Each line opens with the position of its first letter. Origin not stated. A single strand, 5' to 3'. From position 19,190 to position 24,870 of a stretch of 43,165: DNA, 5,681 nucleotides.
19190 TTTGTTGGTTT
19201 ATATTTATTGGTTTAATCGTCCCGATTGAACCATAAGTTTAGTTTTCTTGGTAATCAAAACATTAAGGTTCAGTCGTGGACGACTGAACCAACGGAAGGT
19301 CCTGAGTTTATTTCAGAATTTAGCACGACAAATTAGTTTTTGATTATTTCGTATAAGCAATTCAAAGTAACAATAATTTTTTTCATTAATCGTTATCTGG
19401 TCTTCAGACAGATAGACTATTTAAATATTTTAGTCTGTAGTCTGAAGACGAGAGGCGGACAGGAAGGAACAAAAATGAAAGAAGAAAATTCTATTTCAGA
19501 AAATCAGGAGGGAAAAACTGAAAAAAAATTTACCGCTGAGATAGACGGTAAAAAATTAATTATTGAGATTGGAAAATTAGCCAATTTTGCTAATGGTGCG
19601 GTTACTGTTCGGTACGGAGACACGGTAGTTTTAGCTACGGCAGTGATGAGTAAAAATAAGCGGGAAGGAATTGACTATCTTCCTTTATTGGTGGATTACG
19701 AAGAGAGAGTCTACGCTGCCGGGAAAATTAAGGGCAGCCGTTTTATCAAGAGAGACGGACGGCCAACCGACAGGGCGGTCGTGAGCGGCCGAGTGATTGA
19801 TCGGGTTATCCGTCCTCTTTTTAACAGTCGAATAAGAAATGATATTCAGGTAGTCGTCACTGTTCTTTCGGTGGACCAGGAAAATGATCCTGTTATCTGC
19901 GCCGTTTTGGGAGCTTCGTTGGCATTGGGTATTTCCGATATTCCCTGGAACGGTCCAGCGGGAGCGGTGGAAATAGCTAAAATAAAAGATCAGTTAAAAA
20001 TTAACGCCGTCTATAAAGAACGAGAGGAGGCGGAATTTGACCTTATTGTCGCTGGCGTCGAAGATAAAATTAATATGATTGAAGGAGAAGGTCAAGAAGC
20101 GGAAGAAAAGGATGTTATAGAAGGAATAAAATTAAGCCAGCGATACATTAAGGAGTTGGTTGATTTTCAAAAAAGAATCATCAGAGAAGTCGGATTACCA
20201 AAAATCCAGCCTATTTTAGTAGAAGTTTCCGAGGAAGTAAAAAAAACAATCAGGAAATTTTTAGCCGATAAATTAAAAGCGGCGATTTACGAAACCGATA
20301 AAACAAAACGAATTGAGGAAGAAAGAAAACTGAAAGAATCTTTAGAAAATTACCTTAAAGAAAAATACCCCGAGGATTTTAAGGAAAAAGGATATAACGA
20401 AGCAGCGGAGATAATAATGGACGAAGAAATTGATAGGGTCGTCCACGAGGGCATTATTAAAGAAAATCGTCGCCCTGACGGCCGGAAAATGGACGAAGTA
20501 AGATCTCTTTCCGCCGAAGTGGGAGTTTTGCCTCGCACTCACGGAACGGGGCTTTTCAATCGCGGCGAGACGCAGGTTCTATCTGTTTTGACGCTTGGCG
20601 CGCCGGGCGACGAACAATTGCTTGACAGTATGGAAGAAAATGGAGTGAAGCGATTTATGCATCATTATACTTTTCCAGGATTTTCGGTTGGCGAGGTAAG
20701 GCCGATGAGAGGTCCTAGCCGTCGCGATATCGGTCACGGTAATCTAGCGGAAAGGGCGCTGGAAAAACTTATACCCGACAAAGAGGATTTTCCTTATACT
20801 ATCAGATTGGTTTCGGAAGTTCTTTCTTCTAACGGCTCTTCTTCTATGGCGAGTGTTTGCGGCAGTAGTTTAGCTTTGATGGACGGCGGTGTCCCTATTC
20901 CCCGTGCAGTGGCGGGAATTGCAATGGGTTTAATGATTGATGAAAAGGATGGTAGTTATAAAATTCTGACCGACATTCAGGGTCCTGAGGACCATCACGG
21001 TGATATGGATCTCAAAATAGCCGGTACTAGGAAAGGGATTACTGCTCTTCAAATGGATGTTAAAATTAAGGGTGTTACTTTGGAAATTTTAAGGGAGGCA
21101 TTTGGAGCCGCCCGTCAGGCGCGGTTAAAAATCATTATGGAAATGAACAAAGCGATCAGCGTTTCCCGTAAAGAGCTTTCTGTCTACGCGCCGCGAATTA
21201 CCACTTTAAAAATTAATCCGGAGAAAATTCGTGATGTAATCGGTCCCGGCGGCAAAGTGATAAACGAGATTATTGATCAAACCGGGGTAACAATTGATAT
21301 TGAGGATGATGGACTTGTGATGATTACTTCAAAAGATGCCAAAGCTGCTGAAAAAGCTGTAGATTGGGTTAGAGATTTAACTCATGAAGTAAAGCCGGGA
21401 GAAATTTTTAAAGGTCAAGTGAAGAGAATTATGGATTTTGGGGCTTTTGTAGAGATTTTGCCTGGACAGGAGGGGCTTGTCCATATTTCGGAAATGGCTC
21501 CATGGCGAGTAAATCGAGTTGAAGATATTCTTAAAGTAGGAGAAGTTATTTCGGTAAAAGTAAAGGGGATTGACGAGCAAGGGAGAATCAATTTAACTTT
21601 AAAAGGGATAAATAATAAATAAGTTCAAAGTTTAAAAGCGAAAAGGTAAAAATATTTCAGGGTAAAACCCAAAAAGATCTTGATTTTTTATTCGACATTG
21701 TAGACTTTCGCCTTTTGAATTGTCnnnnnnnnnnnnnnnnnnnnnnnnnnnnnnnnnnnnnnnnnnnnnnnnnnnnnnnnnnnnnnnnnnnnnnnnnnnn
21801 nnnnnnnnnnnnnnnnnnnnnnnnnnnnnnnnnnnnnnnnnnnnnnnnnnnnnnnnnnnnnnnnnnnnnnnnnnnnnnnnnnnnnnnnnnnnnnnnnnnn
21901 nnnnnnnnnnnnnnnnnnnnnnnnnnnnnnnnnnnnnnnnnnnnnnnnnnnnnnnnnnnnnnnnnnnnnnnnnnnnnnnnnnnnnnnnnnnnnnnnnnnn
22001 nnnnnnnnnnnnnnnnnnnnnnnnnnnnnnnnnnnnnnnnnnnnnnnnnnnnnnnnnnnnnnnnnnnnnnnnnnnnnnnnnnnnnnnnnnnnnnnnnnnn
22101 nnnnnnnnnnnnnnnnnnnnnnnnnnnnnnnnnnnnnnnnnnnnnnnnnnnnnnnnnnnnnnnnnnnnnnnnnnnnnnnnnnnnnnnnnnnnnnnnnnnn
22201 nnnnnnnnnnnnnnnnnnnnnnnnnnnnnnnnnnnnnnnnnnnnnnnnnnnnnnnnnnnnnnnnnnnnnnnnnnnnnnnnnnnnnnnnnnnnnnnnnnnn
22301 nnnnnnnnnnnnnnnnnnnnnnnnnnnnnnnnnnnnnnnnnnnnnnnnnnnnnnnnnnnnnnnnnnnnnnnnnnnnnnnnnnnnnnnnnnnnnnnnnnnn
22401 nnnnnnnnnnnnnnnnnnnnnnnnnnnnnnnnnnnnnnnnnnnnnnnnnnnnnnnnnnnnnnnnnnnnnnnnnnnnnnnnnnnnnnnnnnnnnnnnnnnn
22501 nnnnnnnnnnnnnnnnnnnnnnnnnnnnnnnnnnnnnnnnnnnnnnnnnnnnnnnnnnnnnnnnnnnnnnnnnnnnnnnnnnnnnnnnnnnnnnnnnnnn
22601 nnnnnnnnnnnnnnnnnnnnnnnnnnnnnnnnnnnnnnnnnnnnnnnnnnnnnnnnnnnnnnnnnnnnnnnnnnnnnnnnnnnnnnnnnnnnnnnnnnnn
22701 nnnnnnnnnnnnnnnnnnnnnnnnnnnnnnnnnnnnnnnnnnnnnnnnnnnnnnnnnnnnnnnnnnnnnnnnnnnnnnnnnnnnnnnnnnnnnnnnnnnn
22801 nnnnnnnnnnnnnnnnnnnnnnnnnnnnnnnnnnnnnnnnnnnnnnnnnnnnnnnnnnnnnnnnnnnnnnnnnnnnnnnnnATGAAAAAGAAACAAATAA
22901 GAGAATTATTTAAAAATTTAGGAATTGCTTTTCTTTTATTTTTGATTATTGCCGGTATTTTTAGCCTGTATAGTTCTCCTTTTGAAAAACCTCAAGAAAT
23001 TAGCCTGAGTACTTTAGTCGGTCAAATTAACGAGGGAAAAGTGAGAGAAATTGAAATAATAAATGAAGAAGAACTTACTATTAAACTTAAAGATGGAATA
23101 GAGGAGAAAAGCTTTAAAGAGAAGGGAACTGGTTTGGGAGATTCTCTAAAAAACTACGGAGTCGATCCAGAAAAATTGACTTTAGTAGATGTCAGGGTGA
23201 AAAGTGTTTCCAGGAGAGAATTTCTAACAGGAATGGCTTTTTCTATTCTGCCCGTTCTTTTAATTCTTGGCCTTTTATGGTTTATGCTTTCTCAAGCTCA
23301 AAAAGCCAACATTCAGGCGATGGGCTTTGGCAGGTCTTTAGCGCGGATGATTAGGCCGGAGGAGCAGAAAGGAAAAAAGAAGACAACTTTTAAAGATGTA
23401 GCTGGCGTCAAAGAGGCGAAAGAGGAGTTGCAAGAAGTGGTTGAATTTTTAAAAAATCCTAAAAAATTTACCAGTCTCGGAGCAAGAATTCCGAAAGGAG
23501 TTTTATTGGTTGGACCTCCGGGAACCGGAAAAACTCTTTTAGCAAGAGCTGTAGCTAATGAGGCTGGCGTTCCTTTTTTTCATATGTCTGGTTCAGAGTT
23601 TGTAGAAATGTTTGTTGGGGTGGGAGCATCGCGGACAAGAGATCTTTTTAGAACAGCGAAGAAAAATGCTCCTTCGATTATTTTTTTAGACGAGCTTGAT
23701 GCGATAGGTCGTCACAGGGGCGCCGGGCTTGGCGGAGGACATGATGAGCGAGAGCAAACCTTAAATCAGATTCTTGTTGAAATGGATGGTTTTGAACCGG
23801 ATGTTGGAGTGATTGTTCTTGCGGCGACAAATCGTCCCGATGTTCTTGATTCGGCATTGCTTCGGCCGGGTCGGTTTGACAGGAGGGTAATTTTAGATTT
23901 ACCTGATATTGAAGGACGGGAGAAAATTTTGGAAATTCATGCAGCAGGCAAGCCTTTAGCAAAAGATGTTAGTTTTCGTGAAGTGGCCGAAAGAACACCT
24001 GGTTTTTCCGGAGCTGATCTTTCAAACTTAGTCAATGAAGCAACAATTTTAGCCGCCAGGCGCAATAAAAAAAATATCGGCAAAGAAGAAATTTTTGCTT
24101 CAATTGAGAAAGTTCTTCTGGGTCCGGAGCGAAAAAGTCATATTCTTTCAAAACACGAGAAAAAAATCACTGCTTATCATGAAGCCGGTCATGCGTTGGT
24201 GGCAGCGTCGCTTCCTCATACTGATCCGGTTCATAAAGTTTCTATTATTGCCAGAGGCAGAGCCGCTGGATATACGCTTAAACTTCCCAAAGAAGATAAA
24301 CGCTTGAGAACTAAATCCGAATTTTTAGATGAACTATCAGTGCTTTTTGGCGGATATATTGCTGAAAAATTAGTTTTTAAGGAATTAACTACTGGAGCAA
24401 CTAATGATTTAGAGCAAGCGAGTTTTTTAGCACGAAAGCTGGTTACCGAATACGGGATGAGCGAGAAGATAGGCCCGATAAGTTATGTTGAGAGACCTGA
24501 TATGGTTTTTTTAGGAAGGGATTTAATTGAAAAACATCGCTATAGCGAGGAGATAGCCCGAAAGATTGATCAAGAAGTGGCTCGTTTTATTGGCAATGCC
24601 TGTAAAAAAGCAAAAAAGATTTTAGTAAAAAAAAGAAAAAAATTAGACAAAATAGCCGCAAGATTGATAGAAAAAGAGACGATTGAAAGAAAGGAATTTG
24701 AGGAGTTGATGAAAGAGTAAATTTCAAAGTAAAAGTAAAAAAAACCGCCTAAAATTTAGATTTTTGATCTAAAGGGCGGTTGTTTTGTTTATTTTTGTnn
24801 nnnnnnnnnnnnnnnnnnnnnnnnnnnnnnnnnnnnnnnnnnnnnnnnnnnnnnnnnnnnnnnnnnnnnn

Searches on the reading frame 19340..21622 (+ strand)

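Call 10: search_protein_families(library=pfam, proteins=[window:19340-21622:+], max_evalue=0.001)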
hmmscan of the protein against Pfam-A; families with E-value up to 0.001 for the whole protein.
window:19340-21622:+ (760 aa): 6 families
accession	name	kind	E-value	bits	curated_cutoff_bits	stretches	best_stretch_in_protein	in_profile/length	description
PF01138.27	RNase_PH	-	3.7e-52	176.6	25.5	2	71-202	3-130/130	3' exoribonuclease family, domain 1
PF00575.29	S1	-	9.3e-17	61.6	22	1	684-755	2-74/74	S1 RNA binding domain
PF00013.35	KH_1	-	8.5e-13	48.3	21.5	1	621-678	2-65/66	KH domain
PF03725.20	RNase_PH_C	-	4.1e-12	46.3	20.8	1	205-267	1-65/67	3' exoribonuclease family, domain 2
PF23459.1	S1_RRP5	-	0.00048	21.1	27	0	684-747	1-64/72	RRP5 S1 domain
PF03726.19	PNPase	-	0.00078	20.3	24.6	1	299-383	1-81/81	Polyribonucleotide nucleotidyltransferase, RNA binding domain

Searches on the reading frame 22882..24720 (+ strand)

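Call 10: search_protein_families(library=pfam, proteins=[window:22882-24720:+], max_evalue=0.001)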
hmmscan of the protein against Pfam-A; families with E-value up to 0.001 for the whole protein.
window:22882-24720:+ (612 aa): 11 families
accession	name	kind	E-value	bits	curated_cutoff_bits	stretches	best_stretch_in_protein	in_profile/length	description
PF01434.24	Peptidase_M41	-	5e-68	229.2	29.9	1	421-609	2-191/191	Peptidase family M41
PF00004.35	AAA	-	5.9e-45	153.4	21.2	1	207-339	1-130/131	ATPase family associated with various cellular activities (AAA)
PF17862.7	AAA_lid_3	-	7e-15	54.7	27.2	1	362-404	1-43/45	AAA+ lid domain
PF06480.20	FtsH_ext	-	1.8e-09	38.2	25.5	1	15-97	3-99/103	FtsH Extracellular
PF06068.19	TIP49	-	6.9e-07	29.2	23.8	1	164-241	17-89/347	TIP49 P-loop domain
PF07728.20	AAA_5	-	4.4e-06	27.2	22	1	206-327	1-136/139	AAA domain (dynein-related subfamily)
PF20720.3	nSTAND3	-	2e-05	24.8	27.2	0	207-340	20-137/155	Novel STAND NTPase 3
PF13191.12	AAA_16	-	4.7e-05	24.4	32.6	0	204-229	24-49/167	AAA ATPase domain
PF05496.18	RuvB_N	-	5.6e-05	23.4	27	1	170-238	6-67/159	Holliday junction DNA helicase RuvB P-loop domain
PF13521.12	AAA_28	-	0.00021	22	27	0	207-242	2-37/164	AAA domain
PF13207.12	AAA_17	-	0.00034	21.3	27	1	210-267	1-57/136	AAA domain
